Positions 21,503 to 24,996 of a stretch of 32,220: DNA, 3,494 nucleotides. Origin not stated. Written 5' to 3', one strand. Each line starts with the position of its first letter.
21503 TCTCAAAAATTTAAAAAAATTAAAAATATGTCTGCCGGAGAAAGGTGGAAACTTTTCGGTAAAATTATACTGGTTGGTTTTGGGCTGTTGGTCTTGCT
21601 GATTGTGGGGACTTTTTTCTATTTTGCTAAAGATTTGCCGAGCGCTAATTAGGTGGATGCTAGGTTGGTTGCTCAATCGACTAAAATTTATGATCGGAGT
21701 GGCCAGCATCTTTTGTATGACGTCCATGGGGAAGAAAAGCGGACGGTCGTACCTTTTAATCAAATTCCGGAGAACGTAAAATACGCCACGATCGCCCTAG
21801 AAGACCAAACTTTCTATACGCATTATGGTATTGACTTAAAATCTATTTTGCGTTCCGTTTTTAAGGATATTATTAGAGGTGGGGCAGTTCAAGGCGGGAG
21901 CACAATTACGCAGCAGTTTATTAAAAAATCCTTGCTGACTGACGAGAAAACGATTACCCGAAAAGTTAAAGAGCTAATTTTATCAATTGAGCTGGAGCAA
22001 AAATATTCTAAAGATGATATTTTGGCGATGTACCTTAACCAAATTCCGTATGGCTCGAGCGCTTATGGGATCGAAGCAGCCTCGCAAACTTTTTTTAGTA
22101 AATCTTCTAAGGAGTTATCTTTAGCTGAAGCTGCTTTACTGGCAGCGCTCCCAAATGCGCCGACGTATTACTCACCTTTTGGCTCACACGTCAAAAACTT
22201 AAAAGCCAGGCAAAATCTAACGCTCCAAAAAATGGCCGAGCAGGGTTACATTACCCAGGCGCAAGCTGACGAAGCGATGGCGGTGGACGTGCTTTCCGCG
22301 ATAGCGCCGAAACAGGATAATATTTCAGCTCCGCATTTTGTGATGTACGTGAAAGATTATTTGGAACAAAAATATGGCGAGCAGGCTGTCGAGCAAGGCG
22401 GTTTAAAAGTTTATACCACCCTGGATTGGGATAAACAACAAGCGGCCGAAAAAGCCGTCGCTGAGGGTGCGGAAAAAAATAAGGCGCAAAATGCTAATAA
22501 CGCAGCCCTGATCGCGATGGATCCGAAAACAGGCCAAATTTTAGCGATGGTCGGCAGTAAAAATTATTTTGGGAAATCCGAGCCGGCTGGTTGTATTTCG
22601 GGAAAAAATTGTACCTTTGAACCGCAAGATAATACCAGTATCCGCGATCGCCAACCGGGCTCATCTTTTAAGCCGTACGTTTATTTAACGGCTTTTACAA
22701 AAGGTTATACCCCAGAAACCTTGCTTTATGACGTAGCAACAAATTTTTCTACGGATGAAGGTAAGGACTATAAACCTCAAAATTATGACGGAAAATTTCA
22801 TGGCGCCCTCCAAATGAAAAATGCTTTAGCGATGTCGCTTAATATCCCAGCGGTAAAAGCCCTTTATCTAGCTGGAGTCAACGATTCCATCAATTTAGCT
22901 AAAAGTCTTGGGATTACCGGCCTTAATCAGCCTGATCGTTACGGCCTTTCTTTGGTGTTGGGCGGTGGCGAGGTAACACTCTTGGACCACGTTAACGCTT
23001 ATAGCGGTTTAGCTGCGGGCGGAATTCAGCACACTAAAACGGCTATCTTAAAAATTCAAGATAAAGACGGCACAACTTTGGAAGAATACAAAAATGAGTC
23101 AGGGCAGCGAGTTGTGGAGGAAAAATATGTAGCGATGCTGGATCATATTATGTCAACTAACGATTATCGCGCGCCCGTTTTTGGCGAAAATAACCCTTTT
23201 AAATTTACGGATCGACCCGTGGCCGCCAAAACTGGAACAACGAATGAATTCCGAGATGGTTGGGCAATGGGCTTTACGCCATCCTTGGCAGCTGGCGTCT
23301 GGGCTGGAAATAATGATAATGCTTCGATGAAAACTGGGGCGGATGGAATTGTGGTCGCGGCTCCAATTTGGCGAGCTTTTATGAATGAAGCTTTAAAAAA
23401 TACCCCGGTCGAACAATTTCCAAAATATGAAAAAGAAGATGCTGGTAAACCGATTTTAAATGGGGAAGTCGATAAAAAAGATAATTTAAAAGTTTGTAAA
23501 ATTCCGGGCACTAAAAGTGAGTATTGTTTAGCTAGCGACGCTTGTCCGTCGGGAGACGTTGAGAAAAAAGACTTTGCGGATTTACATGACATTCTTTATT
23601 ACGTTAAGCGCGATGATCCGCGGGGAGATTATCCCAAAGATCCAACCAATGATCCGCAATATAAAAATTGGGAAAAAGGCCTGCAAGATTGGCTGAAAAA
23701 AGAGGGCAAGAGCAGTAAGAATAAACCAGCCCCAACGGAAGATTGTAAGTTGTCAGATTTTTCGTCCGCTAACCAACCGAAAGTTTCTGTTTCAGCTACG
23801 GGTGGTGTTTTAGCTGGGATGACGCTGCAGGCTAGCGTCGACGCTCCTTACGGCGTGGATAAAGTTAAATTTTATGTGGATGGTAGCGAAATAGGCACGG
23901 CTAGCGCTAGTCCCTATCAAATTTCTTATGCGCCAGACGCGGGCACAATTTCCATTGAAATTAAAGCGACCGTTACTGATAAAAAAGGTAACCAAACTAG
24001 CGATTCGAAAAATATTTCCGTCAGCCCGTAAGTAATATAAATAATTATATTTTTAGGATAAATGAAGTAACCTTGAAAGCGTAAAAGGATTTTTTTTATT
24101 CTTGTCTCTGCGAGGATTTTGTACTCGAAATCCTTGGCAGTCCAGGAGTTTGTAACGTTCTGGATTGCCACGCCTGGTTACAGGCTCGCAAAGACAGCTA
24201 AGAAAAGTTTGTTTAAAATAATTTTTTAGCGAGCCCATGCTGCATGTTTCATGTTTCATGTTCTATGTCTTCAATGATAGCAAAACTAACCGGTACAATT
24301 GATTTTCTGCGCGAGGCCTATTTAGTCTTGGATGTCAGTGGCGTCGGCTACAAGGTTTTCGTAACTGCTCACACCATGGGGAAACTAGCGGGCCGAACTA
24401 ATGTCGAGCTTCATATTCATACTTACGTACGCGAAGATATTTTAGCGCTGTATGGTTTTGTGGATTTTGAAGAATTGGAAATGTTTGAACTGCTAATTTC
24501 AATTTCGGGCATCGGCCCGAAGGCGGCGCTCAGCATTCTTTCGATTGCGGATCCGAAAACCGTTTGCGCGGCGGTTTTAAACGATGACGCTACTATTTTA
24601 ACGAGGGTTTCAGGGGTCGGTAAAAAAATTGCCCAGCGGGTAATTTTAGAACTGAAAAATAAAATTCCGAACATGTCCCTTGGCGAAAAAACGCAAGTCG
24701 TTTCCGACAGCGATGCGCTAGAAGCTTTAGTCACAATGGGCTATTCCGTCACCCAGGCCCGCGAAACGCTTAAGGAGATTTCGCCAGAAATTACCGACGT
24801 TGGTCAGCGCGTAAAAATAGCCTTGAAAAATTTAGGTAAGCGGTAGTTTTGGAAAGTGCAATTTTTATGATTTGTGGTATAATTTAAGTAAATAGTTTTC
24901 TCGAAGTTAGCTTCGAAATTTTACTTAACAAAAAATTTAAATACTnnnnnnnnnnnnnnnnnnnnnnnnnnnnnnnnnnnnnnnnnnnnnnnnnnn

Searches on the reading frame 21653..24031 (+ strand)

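Call 33: search_protein_families(library=pfam, proteins=[window:21653-24031:+], max_evalue=0.001)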
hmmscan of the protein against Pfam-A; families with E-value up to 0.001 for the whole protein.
window:21653-24031:+ (792 aa): 3 families
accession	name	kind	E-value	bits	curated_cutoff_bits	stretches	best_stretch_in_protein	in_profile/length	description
PF00912.28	Transgly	-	3.5e-62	209.4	27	1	21-194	5-177/178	Transglycosylase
PF00905.27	Transpeptidase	-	1.2e-20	74.4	22.1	1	285-577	2-298/299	Penicillin binding protein transpeptidase domain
PF17957.7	Big_7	-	1e-07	32.9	24.1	1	723-769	20-69/70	Bacterial Ig domain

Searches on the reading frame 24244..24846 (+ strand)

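Call 33: search_protein_families(library=pfam, proteins=[window:24244-24846:+], max_evalue=0.001)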
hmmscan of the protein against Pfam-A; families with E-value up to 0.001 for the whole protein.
window:24244-24846:+ (200 aa): 5 families
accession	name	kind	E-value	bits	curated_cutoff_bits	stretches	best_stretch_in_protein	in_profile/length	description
PF01330.27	RuvA_N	-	1.3e-20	73.6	23.6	1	11-71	1-61/61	RuvA N terminal domain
PF14520.12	HHH_5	-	1.5e-17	64.2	27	1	81-138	1-56/57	Helix-hairpin-helix domain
PF00633.29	HHH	-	2.2e-06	27.6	24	0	82-101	11-30/30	Helix-hairpin-helix motif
PF07499.19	RuvA_C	-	2.4e-05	25.2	24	1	157-197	5-46/47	RuvA, C-terminal domain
PF12826.13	HHH_2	-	0.00056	20.5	27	0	81-100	34-53/64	Helix-hairpin-helix motif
